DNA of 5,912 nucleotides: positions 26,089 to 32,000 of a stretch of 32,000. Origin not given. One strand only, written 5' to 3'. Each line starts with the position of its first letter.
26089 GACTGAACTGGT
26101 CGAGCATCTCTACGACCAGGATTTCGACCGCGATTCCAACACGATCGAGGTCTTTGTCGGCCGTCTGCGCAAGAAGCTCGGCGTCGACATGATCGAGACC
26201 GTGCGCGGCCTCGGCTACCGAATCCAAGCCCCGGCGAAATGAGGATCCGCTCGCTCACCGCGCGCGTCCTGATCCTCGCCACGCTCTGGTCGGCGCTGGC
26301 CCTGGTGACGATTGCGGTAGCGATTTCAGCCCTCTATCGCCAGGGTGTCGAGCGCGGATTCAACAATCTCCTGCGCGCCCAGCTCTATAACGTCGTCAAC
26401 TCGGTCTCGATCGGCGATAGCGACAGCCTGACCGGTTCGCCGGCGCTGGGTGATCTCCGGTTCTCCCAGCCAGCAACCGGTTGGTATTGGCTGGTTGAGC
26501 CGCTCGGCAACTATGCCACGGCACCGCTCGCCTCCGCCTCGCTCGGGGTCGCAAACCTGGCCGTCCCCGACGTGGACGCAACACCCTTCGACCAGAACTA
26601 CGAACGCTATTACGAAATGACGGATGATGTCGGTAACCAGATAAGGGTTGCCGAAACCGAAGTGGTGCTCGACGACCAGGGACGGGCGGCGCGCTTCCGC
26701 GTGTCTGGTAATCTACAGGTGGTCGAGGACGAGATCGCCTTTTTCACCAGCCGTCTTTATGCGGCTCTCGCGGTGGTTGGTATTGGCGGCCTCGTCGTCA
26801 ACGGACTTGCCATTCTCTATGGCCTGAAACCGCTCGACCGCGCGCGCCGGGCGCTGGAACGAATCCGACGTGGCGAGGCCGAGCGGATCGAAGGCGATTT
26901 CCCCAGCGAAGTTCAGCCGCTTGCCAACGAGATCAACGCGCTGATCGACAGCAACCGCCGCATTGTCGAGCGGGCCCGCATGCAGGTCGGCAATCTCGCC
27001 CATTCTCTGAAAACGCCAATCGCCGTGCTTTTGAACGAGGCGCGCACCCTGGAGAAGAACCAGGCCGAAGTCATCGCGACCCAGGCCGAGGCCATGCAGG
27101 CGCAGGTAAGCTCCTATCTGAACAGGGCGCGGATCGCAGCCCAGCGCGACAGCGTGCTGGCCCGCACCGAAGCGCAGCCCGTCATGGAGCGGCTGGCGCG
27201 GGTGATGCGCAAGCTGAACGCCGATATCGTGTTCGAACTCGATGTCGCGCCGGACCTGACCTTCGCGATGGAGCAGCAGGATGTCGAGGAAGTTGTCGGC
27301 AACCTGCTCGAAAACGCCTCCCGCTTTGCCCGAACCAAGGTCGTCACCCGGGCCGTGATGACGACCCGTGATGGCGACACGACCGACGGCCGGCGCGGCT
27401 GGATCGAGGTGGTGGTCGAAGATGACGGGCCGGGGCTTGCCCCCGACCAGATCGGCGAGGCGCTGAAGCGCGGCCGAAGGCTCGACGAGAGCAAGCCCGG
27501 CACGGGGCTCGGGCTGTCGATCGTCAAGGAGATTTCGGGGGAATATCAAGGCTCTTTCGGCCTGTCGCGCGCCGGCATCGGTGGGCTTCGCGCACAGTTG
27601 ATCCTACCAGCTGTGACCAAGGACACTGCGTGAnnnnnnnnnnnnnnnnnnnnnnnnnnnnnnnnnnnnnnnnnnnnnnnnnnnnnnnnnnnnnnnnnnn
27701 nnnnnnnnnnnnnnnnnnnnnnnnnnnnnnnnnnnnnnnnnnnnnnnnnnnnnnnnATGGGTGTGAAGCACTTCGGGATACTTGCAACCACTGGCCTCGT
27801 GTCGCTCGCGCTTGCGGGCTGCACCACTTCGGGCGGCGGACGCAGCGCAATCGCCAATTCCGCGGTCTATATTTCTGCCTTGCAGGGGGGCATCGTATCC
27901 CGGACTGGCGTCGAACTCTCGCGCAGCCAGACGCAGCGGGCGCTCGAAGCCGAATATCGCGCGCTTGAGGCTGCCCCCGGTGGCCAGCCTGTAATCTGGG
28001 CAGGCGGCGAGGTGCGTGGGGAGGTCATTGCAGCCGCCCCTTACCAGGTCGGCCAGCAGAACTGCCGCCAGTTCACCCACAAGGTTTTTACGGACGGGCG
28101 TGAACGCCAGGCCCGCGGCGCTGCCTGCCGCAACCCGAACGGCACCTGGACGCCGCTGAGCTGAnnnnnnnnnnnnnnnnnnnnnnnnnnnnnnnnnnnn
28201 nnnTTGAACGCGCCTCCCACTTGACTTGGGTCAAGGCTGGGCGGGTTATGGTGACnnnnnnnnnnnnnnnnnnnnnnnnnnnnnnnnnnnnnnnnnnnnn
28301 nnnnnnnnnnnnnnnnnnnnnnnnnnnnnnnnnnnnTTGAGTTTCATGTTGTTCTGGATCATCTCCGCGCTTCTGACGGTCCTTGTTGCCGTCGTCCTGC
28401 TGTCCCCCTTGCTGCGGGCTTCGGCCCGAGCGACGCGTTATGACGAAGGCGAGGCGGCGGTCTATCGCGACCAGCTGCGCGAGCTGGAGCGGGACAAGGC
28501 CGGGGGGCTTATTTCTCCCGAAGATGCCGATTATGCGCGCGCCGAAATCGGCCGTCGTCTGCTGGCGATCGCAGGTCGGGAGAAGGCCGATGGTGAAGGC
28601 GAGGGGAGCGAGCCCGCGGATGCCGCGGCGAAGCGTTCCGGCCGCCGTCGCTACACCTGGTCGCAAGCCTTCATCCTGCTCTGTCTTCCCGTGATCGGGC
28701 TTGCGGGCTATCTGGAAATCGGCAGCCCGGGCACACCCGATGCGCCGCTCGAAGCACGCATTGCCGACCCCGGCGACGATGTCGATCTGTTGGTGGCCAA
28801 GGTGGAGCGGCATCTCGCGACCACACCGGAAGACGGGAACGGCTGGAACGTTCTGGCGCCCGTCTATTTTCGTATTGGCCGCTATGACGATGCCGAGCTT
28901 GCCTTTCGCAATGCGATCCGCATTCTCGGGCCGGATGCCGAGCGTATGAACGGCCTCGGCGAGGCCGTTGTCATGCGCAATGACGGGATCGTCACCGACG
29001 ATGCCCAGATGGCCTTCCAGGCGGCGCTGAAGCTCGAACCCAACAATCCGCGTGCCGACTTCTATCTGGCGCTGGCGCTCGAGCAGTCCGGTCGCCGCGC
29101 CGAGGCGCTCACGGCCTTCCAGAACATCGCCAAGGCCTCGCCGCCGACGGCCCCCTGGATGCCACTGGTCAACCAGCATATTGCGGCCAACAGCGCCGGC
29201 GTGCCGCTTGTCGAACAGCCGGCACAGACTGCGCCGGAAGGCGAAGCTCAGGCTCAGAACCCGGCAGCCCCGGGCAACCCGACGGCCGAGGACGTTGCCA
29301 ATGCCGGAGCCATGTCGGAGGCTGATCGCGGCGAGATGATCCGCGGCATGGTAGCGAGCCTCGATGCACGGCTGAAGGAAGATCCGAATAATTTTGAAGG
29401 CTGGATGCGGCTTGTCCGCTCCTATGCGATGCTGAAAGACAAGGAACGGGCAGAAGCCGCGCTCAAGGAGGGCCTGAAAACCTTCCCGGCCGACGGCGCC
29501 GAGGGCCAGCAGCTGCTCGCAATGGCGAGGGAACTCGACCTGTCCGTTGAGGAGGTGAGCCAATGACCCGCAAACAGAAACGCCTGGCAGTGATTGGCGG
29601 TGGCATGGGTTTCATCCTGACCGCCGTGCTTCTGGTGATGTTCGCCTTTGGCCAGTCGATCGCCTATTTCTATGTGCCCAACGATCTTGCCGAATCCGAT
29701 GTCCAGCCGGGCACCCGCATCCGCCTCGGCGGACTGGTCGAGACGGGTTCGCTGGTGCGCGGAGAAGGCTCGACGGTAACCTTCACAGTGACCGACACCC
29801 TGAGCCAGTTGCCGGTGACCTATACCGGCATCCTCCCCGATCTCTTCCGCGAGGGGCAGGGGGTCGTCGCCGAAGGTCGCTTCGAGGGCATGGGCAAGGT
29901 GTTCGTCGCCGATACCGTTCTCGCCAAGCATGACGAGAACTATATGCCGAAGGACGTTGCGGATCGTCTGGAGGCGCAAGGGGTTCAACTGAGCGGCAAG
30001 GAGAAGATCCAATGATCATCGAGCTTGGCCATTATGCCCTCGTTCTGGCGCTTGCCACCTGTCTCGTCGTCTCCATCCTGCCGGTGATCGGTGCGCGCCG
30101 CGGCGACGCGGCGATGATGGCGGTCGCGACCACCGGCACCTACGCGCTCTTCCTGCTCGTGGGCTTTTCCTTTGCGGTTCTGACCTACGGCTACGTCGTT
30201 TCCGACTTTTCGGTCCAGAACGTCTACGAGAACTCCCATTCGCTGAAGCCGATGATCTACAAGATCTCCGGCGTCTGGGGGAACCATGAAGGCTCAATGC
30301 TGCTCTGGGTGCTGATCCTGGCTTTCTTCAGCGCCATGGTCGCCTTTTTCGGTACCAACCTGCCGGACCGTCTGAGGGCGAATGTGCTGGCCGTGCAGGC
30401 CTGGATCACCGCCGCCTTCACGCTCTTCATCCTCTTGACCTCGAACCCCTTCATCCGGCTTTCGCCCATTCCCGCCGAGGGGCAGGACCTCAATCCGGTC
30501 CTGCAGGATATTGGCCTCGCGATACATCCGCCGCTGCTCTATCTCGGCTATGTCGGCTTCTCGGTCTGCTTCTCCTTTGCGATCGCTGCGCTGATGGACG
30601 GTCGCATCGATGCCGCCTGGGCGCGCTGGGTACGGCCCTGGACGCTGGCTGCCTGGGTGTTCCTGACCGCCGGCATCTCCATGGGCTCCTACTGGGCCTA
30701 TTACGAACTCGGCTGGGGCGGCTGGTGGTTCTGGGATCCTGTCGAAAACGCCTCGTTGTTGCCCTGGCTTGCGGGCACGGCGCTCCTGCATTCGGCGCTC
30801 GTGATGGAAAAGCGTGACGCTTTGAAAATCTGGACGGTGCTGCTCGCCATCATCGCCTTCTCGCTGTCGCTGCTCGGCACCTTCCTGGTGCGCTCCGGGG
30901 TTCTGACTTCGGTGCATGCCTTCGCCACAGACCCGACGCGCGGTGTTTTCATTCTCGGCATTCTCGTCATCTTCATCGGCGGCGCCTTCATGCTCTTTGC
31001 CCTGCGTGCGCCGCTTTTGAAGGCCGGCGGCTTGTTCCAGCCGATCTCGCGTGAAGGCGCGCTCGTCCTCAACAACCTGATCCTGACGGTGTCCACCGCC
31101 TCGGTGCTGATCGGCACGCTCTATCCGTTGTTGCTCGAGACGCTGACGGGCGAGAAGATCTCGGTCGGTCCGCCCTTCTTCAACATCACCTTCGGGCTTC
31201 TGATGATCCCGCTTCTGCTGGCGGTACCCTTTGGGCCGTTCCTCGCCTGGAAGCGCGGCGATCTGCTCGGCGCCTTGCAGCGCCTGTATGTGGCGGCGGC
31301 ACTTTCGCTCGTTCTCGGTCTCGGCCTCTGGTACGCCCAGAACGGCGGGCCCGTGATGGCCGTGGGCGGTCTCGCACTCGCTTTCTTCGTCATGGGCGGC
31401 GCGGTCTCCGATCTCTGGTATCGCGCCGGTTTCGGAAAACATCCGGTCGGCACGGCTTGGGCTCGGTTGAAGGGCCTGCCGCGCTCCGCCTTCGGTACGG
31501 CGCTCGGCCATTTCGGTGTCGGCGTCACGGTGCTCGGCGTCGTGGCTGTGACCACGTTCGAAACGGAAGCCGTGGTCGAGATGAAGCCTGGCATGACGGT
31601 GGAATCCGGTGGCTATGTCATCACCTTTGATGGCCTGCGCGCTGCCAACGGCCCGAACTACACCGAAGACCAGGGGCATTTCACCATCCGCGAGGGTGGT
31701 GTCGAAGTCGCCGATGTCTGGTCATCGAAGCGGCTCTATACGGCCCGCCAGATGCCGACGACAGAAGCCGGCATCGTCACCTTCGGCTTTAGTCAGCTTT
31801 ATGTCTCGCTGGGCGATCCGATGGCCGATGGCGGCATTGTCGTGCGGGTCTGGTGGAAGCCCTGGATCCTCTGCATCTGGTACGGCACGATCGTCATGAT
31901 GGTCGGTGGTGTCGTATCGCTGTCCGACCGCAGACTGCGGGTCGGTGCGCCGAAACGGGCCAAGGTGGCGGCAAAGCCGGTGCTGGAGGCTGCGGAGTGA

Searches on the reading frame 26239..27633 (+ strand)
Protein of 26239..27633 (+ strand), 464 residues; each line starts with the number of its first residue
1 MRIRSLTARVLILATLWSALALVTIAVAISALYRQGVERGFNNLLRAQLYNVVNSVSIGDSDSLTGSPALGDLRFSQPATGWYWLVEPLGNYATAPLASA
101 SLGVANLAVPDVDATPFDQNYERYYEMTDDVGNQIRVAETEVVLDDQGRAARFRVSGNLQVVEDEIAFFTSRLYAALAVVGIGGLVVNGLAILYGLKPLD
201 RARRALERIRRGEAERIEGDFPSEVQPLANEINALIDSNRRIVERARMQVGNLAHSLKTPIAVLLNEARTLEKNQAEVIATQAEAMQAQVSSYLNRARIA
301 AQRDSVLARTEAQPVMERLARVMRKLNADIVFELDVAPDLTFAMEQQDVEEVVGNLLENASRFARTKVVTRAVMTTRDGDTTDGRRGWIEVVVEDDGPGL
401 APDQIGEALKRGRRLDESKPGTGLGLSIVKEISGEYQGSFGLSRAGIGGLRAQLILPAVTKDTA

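Call 57: search_protein_families(library=pfam, proteins=[window:26239-27633:+], max_evalue=0.01)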
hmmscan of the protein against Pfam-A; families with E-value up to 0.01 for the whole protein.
window:26239-27633:+ (464 aa): 4 families
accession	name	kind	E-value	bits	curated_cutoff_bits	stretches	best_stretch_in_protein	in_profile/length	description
PF02518.31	HATPase_c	-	3.3e-13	50.5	26.4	1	346-457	3-108/111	Histidine kinase-, DNA gyrase B-, and HSP90-like ATPase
PF00512.31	HisKA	-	1.2e-05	25.7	26.9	1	249-301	5-65/66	His Kinase A (phospho-acceptor) domain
PF13581.12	HATPase_c_2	-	9.2e-05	22.9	27.4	1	335-436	23-112/127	Histidine kinase-like ATPase domain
PF00672.30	HAMP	-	0.0033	18.1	25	1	194-238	5-50/53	HAMP domain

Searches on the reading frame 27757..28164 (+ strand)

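Call 57: search_protein_families(library=pfam, proteins=[window:27757-28164:+], max_evalue=0.01)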
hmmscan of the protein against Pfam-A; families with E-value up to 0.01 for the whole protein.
window:27757-28164:+ (135 aa): 1 family
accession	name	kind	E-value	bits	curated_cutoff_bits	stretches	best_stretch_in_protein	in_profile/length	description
PF16998.10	17kDa_Anti_2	-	0.0021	18.3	26.6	1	86-132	63-109/116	17 kDa outer membrane surface antigen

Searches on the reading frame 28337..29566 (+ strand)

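Call 57: search_protein_families(library=pfam, proteins=[window:28337-29566:+], max_evalue=0.01)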
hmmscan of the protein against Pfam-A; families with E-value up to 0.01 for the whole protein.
window:28337-29566:+ (409 aa): 18 families
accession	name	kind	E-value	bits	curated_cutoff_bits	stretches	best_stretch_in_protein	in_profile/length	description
PF23914.1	TPR_CcmH_CycH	-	3.4e-18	66.4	42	2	158-271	41-154/158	Cytochrome c-type biogenesis protein H TPR domain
PF14559.12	TPR_19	-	9.6e-15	55.1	25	2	346-396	18-67/68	Tetratricopeptide repeat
PF13428.12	TPR_14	-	7.5e-14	51.3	23.5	1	354-394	2-41/44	Tetratricopeptide repeat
PF13432.12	TPR_16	-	5.2e-13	49.6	32.7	1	221-269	14-62/65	Tetratricopeptide repeat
PF07719.23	TPR_2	-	3.1e-12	46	27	0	169-196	3-30/34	Tetratricopeptide repeat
PF13431.12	TPR_17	-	1.5e-08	34.7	24.4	0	226-257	1-32/34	Tetratricopeptide repeat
PF00515.34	TPR_1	-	2.9e-08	33.6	27.8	0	170-196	4-30/34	Tetratricopeptide repeat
PF13181.12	TPR_8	-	2e-07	31.1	25.7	0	354-384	2-32/34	Tetratricopeptide repeat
PF03704.23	BTAD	-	9.4e-07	29.7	22.1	1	223-265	81-123/146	Bacterial transcriptional activator domain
PF13174.12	TPR_6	-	1.2e-06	29.2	26.3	0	240-269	2-31/33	Tetratricopeptide repeat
PF13414.12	TPR_11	-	4.6e-05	23.5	26.8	0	226-252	16-42/42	TPR repeat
PF14561.12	TPR_20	-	0.00011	22.8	25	0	226-265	10-49/90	Tetratricopeptide repeat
PF20308.4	TPR-S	-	0.00017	22.6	27.6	0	225-267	7-47/102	Tetratricopeptide Repeats-Sensor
PF13424.12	TPR_12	-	0.0024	18.4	30.1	0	171-196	49-74/77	Tetratricopeptide repeat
PF12895.13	ANAPC3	-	0.0048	17.6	27.2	0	221-264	6-49/82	Anaphase-promoting complex, cyclosome, subunit 3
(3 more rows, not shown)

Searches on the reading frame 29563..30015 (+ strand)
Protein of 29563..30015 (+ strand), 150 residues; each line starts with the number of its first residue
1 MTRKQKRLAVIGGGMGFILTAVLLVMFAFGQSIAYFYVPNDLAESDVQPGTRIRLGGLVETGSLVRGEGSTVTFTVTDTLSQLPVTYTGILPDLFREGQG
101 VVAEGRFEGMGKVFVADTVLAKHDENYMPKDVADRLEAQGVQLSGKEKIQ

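Call 57: search_protein_families(library=pfam, proteins=[window:29563-30015:+], max_evalue=0.01)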
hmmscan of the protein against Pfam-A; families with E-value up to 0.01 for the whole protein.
window:29563-30015:+ (150 aa): 1 family
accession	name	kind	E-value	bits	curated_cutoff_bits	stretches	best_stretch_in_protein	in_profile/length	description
PF03100.22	CcmE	-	3e-34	117.7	24.6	1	33-130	1-99/99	CcmE domain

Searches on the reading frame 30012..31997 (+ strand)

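Call 57: search_protein_families(library=pfam, proteins=[window:30012-31997:+], max_evalue=0.01)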
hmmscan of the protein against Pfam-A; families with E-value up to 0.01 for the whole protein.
window:30012-31997:+ (662 aa): 2 families
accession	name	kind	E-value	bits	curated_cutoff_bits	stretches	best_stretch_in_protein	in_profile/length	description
PF16327.10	CcmF_C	-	1.6e-116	389.5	28.7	1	315-640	1-323/323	Cytochrome c-type biogenesis protein CcmF C-terminal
PF01578.25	Cytochrom_C_asm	-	3.1e-53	181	29.9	1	89-295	1-206/212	Cytochrome C assembly protein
